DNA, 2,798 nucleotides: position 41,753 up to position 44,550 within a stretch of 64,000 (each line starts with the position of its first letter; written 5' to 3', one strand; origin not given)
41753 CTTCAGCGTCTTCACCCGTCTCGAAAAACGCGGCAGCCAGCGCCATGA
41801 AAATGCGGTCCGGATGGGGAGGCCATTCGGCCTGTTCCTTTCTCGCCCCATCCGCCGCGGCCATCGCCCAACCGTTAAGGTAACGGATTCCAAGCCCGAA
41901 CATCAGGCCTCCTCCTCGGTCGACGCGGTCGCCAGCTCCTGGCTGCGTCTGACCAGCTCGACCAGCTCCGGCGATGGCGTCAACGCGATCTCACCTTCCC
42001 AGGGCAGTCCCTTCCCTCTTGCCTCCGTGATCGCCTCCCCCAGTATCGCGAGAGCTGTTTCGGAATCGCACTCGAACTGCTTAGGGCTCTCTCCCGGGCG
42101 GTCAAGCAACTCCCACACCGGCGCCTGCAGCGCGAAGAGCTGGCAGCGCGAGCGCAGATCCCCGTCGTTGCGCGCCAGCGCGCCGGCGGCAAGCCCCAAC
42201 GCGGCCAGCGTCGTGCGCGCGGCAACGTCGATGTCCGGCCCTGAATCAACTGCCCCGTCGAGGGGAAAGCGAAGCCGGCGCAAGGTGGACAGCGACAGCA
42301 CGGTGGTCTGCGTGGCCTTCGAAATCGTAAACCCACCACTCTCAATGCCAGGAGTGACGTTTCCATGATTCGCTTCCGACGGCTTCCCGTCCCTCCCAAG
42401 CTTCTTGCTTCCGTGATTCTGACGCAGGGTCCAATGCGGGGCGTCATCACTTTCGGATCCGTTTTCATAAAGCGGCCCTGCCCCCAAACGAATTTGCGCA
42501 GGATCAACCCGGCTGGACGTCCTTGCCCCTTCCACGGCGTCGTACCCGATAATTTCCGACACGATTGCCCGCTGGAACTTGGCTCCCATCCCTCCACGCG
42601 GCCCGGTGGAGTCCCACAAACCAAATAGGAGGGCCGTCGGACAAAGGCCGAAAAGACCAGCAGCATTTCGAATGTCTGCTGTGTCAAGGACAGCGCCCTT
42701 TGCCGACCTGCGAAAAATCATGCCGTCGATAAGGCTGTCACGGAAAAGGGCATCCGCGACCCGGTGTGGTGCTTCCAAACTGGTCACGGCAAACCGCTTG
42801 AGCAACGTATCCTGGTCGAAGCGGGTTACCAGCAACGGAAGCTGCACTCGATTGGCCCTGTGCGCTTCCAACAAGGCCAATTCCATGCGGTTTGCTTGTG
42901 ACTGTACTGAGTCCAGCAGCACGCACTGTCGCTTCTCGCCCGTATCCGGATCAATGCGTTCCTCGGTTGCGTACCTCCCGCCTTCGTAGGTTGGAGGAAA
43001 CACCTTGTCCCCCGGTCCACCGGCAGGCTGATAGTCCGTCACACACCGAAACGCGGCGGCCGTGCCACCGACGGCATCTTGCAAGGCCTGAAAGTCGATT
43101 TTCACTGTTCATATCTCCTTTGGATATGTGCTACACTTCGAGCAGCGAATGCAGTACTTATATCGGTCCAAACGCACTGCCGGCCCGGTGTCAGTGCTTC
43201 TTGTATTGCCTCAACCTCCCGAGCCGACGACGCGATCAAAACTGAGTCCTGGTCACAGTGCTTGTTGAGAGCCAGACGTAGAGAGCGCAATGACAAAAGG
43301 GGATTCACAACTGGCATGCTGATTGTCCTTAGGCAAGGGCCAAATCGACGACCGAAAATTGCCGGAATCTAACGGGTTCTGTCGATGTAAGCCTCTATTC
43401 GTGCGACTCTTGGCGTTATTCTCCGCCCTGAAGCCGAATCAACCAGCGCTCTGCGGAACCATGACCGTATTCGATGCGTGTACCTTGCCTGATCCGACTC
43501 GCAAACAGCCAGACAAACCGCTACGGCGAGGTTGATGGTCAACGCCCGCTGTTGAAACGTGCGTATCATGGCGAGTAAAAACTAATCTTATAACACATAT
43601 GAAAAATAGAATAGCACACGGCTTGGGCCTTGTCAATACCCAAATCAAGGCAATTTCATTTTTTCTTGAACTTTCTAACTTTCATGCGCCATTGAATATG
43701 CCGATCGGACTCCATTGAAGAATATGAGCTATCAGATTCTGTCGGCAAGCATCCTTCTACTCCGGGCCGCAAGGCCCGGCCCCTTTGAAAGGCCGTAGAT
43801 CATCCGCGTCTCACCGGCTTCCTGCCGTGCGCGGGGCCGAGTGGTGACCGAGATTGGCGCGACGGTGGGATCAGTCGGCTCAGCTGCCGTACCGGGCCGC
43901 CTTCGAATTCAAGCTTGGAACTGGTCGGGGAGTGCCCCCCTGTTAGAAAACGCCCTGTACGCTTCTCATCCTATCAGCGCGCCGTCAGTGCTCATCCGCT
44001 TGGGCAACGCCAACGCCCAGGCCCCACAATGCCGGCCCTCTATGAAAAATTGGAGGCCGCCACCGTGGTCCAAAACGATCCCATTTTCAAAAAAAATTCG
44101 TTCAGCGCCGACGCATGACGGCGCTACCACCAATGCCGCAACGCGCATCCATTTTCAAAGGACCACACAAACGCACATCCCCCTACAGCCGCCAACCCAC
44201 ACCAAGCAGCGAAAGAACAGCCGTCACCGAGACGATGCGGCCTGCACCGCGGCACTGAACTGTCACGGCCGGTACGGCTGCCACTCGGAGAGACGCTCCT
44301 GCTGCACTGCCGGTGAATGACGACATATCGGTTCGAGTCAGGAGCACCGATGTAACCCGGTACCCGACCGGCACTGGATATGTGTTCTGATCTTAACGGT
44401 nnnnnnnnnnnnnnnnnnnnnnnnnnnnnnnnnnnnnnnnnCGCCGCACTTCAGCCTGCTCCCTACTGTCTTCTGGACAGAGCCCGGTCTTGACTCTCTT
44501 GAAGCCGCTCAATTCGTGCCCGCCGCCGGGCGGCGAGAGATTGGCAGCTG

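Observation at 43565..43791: CreA/CreR-like mini-CRISPR whose pseudo-spacer matches, beside a TTC PAM, the start of the promoter feeding the type I-G cas operon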

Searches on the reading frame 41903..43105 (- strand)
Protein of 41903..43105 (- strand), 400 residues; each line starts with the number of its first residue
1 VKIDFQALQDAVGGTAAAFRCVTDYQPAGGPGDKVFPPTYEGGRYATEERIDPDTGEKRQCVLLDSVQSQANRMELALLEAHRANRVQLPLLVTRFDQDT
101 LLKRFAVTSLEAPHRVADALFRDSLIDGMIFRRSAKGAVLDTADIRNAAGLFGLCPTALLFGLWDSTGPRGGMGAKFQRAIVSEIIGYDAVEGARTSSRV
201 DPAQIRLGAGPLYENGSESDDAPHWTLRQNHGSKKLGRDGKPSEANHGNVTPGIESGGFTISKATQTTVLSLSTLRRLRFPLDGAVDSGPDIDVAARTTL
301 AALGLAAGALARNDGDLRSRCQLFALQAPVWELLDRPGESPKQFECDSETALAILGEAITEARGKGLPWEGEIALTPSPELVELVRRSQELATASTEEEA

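Call 7: search_protein_families(library=ncbifam, proteins=[window:41903-43105:-], max_evalue=0.01)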
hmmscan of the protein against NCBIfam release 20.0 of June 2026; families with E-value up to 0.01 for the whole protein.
window:41903-43105:- (400 aa): 1 family
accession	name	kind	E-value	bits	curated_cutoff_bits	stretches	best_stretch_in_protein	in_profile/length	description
TIGR02570.1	cas7_GSU0053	equivalog_domain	7.7e-21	74.7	38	1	24-196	8-177/178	type I-G CRISPR-associated RAMP protein Csb1/Cas7g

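Call 8: search_protein_families(library=pfam, proteins=[window:41903-43105:-], max_evalue=0.01)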
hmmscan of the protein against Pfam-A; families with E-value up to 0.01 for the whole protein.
window:41903-43105:- (400 aa): 1 family
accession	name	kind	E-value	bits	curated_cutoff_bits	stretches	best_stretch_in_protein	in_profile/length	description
PF09617.15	Cas_GSU0053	-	3.6e-51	173.9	25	1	21-190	3-166/168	CRISPR-associated protein GSU0053 (Cas_GSU0053)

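Call 21: find_homologous_proteins(query=window:41903-43105:-, max_evalue=1e-10)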
Query window:41903-43105:- (400 aa): 8000 proteins with E <= 1e-10 among 8000 candidates; the best 120 are listed.
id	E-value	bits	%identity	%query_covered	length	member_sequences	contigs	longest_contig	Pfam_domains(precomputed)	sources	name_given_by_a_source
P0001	1.4e-261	885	100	100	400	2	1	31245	PF09617.16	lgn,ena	-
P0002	1.5e-252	855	96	100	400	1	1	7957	PF09617.16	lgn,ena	-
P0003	8.7e-248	840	94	100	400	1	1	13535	PF09617.16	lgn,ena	-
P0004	1.2e-242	823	93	100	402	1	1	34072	PF09617.16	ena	-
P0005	8.3e-240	813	92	100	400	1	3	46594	PF09617.16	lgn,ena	-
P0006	3.7e-232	788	87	100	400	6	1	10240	PF09617.16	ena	-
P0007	3.2e-231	785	87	100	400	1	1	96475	PF09617.16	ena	-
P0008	5.4e-221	752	84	100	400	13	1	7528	PF09617.16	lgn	-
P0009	3.1e-215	733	81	100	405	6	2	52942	PF09617.16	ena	-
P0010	3.8e-214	729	81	100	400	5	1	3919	PF09617.16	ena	-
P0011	5.7e-214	728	82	100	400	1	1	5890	PF09617.16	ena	-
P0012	1.1e-213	727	82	100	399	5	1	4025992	PF09617.16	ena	-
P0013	1.5e-213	727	81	100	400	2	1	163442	PF09617.16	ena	-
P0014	2.1e-213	727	81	100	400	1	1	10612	PF09617.16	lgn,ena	-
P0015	2.7e-213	726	81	100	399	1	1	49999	PF09617.16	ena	-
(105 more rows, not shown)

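Call 22: find_related_loci(query=window:41903-43105:-, collection=genome_contigs, flank=6000)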
Query window:41903-43105:- (400 aa) in genome_contigs; peptide patterns used: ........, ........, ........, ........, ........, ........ (x = any residue, [..] = any of these).
598 stretches matched a pattern (row limit reached: there are more); 541 encode a relative of the query (tblastn E <= 1e-3); the best 80 are kept; 80 distinct loci.
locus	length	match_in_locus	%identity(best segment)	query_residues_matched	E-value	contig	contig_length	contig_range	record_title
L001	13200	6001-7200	79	1-400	0e+0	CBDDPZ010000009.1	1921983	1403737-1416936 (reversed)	MAG: Caldilineaceae bacterium isolate f93c2c69-6aeb-4345-88ba-e13d141334d7 genome assembly, contig: contig_9, whole geno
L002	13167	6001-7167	80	1-389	0e+0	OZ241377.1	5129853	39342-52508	MAG: Caldilineaceae bacterium isolate c48d8a7a-b77d-4314-8545-a86a2dcb4724 genome assembly, chromosome: 1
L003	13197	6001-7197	74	1-399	0e+0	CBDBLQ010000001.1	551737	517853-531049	MAG: bacterium isolate 7e3eab2d-bf14-4947-a8f9-fc6ddb354d52 genome assembly, contig: contig_1, whole genome shotgun sequ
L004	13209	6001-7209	74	1-399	0e+0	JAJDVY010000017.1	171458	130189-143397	MAG: Nitrospirales bacterium isolate jk18x22bins.71 k141_419064, whole genome shotgun sequence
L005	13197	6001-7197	74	1-399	0e+0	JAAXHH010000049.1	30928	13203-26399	MAG: Candidatus Latescibacterota bacterium isolate Plut_88884 unfiltered_Plut_88884_genomic_contig_608351, whole genome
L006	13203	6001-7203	76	1-399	0e+0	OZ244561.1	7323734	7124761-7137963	MAG: Candidatus Latescibacterota bacterium isolate 14245923-b953-489b-b549-9f362580a9e9 genome assembly, chromosome: 1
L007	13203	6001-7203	73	1-400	0e+0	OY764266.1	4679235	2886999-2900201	MAG: Pseudomonadales bacterium isolate 98484ff4-1806-4741-b53f-28f88446d800 genome assembly, chromosome: 1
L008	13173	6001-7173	73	1-391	0e+0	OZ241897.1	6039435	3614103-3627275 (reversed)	MAG: Acidobacteriota bacterium isolate 7b4b86e9-9a4d-44db-aaa0-056d26db6e00 genome assembly, chromosome: 1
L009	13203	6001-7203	73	1-399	0e+0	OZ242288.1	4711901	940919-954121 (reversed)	MAG: uncultured Candidatus Binatia bacterium isolate 92a940bf-e797-4da1-8ec4-eab1d584ba41 genome assembly, chromosome: 1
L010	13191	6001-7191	73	1-397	0e+0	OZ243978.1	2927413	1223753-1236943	MAG: Dehalococcoidia bacterium isolate 7f999ff8-d283-48c4-a118-127608cdb325 genome assembly, chromosome: 1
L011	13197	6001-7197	72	1-399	0e+0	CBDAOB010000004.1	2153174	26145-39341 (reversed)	MAG: Candidatus Latescibacterota bacterium isolate ee734ac6-3c8f-4045-9bd6-bb64be60b199 genome assembly, contig: contig_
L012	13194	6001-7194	73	1-399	0e+0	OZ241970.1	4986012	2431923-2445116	MAG: Candidatus Versatilivorator sp. isolate cab9fe59-187a-48cc-98ea-4e9e5a22d3a3 genome assembly, chromosome: 1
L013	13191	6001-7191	75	1-397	0e+0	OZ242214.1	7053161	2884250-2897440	MAG: Candidatus Latescibacterota bacterium isolate f171f34e-caa5-40bf-9919-1f3307ea572d genome assembly, chromosome: 1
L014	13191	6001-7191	73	1-398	0e+0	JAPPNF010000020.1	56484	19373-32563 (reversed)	MAG: Deltaproteobacteria bacterium isolate RHO3_bin_65 NODE_1285_length_56484_cov_207.628418, whole genome shotgun seque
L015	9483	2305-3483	72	1-395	0e+0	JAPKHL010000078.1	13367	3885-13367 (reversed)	MAG: Rhodocyclaceae bacterium isolate PDA_C_MAG.72 MAG.72_78, whole genome shotgun sequence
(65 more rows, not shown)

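Call 23: find_encoding_contigs(protein=P0002, flank=8000, max_places=3)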
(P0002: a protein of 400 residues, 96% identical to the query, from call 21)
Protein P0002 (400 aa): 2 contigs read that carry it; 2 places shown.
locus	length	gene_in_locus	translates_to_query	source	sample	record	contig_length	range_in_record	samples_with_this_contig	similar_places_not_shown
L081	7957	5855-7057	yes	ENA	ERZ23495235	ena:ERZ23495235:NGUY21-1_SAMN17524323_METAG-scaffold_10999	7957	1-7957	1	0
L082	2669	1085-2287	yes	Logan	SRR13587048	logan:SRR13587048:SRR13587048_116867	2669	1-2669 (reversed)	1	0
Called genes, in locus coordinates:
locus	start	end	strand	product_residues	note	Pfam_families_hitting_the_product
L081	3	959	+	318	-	?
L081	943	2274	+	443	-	PF13481:AAA_25, PF06745:ATPase (faint), PF19067:DUF5763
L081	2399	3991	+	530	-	-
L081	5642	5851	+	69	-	-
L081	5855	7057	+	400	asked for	PF09617:Cas_GSU0053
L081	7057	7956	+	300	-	?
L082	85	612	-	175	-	-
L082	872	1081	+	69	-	-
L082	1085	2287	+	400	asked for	PF09617:Cas_GSU0053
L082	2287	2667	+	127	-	?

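Call 24: find_encoding_contigs(protein=P0003, flank=8000, max_places=3)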
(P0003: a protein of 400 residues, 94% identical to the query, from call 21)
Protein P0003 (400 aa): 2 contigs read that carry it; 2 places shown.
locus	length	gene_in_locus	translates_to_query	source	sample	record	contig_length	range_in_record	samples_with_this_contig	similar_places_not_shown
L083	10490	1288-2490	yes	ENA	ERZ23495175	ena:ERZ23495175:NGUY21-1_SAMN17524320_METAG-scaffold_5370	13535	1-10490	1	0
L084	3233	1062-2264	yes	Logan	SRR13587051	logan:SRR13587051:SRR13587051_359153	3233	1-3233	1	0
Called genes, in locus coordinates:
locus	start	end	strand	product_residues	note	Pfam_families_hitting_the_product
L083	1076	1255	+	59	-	-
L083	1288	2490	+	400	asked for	PF09617:Cas_GSU0053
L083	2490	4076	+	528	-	PF09609:Cas_GSU0054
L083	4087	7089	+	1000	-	PF22590:Cas3-like_C_2, PF18019:Cas3_HD (weak)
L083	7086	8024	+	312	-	-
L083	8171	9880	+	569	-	PF01930:Cas_Cas4, PF12705:PDDEXK_1 (faint), PF01867:Cas_Cas1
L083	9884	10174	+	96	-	PF09827:CRISPR_Cas2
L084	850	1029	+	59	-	-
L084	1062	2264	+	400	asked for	PF09617:Cas_GSU0053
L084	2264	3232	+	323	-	?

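Call 25: find_encoding_contigs(protein=P0004, flank=8000, max_places=3)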
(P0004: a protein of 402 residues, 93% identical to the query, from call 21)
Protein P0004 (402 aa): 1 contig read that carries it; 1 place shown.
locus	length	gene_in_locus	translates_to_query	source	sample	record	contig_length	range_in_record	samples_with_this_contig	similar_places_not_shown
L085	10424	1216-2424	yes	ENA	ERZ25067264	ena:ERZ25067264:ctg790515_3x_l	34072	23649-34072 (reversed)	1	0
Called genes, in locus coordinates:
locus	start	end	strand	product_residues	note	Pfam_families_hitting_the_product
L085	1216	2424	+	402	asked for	PF09617:Cas_GSU0053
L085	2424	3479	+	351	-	PF09609:Cas_GSU0054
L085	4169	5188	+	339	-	-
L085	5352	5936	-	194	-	-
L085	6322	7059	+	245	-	PF01966:HD (faint), PF18019:Cas3_HD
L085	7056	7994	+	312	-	-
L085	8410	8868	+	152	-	-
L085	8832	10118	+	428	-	PF01867:Cas_Cas1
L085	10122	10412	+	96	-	PF09827:CRISPR_Cas2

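Call 26: find_encoding_contigs(protein=P0005, flank=8000, max_places=3)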
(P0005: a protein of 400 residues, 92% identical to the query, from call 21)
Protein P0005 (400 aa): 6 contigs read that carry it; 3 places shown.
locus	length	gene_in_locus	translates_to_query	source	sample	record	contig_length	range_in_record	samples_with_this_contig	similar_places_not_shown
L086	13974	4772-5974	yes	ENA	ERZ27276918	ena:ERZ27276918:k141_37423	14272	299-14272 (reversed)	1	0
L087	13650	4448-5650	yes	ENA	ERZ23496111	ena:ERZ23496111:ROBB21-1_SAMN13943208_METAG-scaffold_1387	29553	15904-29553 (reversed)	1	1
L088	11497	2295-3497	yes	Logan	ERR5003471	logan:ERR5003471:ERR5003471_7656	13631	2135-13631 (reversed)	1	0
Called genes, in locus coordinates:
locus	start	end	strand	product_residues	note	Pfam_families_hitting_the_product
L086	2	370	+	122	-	?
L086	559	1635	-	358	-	PF06267:DUF1028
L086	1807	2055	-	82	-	PF01927:Mut7-C (weak), PF18480:DUF5615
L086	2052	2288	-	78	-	PF04255:DUF433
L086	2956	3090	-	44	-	-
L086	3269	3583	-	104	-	-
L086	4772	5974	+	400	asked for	PF09617:Cas_GSU0053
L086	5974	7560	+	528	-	PF09609:Cas_GSU0054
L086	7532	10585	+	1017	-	PF22590:Cas3-like_C_2, PF18019:Cas3_HD (weak)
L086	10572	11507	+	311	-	-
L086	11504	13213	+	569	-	PF01930:Cas_Cas4, PF01867:Cas_Cas1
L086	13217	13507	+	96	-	PF09827:CRISPR_Cas2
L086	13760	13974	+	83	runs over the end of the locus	PF03578:HGWP (faint)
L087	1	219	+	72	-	?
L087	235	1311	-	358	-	PF06267:DUF1028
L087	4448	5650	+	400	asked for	PF09617:Cas_GSU0053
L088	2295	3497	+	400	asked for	PF09617:Cas_GSU0053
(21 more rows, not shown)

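Call 29: find_encoding_contigs(protein=P0006, flank=8000, max_places=2)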
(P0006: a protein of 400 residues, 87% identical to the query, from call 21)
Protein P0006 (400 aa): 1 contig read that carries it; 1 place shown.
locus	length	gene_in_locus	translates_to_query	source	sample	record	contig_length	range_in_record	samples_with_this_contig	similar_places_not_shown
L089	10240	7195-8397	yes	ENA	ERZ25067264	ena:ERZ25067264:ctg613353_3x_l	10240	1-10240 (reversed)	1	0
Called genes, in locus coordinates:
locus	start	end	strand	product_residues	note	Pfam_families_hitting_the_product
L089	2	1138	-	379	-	?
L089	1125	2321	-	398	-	PF13481:AAA_25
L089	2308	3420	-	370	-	PF13362:Toprim_3 (weak)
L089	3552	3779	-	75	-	-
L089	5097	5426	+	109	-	-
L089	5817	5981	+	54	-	-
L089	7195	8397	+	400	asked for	PF09617:Cas_GSU0053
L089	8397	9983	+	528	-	PF09609:Cas_GSU0054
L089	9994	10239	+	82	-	?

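Call 30: find_encoding_contigs(protein=P0007, flank=8000, max_places=2)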
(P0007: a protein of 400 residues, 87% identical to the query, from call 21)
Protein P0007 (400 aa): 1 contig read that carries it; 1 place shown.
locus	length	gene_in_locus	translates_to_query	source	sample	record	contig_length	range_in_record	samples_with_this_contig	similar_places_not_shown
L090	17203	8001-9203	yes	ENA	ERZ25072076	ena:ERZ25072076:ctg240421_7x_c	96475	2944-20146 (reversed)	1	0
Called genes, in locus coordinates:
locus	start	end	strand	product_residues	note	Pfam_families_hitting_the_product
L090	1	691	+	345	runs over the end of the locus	-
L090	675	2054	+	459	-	PF13481:AAA_25, PF19067:DUF5763 (weak)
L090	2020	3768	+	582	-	-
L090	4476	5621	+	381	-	PF08239:SH3_3 (weak)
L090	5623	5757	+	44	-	PF05901:Excalibur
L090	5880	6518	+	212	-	PF18734:HEPN_AbiU2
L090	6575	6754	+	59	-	-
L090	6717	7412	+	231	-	-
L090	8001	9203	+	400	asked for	PF09617:Cas_GSU0053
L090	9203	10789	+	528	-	PF09609:Cas_GSU0054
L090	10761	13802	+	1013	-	PF22590:Cas3-like_C_2, PF18019:Cas3_HD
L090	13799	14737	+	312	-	-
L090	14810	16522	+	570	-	PF01930:Cas_Cas4, PF12705:PDDEXK_1 (faint), PF01867:Cas_Cas1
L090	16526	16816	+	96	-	PF09827:CRISPR_Cas2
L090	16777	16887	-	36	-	-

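Call 31: find_encoding_contigs(protein=P0008, flank=8000, max_places=2)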
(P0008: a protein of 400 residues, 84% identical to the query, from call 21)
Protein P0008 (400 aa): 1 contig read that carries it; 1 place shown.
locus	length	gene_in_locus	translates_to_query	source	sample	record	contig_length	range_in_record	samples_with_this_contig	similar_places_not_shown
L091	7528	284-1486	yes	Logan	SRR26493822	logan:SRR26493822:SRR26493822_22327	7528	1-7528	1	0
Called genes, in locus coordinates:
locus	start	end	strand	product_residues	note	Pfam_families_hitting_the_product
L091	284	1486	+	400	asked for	PF09617:Cas_GSU0053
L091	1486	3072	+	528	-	PF09609:Cas_GSU0054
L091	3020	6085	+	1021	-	PF00271:Helicase_C (weak), PF22590:Cas3-like_C_2, PF01966:HD (faint), PF18019:Cas3_HD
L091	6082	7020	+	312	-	-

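Call 32: find_encoding_contigs(protein=P0009, flank=8000, max_places=2)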
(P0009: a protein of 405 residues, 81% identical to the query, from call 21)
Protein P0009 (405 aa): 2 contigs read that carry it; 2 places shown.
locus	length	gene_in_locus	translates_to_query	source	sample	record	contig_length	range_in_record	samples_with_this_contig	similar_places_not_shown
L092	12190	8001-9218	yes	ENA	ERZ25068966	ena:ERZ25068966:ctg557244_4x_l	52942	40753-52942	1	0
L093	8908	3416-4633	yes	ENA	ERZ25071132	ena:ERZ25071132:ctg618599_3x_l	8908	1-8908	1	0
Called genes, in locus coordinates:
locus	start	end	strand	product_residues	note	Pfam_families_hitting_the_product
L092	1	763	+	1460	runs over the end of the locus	PF20703:nSTAND1 (weak), PF20720:nSTAND3 (weak)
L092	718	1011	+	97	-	-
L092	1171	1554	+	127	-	-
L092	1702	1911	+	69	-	-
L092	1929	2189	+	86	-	-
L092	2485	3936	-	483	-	PF20042:DUF6444, PF13005:zf-IS66, PF03050:DDE_Tnp_IS66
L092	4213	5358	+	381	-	PF04326:SLFN_AlbA_2, PF13749:HATPase_c_4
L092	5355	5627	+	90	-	-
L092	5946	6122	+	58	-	-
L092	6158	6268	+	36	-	-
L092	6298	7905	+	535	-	PF02463:SMC_N, PF13175:AAA_15 (faint), PF13304:AAA_21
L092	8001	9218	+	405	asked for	PF09617:Cas_GSU0053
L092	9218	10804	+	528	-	PF09609:Cas_GSU0054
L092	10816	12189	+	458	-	?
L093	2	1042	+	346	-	?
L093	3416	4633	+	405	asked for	PF09617:Cas_GSU0053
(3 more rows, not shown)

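Call 59: search_protein_families(library=padloc, proteins=[window:41903-43105:-], max_evalue=0.001)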
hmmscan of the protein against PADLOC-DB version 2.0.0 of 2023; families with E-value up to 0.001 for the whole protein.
window:41903-43105:- (400 aa): 4 families
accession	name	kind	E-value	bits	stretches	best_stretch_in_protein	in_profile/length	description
PDLC01630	Cas7g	-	1.2e-47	159.9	1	20-191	2-152/153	CAS-I-U; effector_G7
PDLC01351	Cas7g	-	1.8e-24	84.6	1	23-191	7-141/143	CAS-I-U; effector_G7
PDLC00994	Cas7g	-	2.1e-21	74.7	1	24-196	8-177/178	"CRISPR-associated protein GSU0053/csb1, Dpsyc system"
PDLC01291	Cas7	-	1.2e-16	59.7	1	32-196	14-150/151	CAS-I-U; effector_G7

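Call 77: find_encoding_contigs(protein=P0001, flank=2000, max_places=2)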
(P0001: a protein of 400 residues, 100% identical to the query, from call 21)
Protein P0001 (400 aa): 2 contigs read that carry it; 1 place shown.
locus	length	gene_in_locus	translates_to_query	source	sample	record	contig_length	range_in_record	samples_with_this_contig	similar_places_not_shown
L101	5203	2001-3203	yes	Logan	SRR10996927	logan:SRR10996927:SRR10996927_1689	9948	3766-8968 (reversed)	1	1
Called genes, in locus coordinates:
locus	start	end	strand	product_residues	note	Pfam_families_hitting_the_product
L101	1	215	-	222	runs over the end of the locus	-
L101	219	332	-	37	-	-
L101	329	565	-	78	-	PF04255:DUF433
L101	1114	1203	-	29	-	-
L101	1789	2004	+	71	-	-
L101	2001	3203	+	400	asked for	PF09617:Cas_GSU0053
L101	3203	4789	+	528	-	PF09609:Cas_GSU0054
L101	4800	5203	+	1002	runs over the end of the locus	PF22590:Cas3-like_C_2, PF18019:Cas3_HD (weak)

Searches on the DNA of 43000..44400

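Call 82: search_rna_families(source=window, start=43000, end=44400, threshold=evalue, max_evalue=1)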
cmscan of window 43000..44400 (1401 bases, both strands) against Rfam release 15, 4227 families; matches with E-value up to 1: 1.
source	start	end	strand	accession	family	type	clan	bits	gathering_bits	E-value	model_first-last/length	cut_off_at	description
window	43804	43834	-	RF03015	Transposase-2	Gene; sRNA;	-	18.5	42.7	0.69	11-42/69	no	Transposase-2 RNA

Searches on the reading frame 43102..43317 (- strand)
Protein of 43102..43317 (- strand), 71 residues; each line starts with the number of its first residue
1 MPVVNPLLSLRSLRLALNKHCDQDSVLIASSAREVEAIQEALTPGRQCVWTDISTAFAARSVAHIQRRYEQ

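Call 7: search_protein_families(library=ncbifam, proteins=[window:43102-43317:-], max_evalue=0.01)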
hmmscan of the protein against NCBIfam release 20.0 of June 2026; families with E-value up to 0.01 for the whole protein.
window:43102-43317:- (71 aa): 0 families

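Call 8: search_protein_families(library=pfam, proteins=[window:43102-43317:-], max_evalue=0.01)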
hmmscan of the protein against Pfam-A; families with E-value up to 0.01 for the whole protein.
window:43102-43317:- (71 aa): 0 families
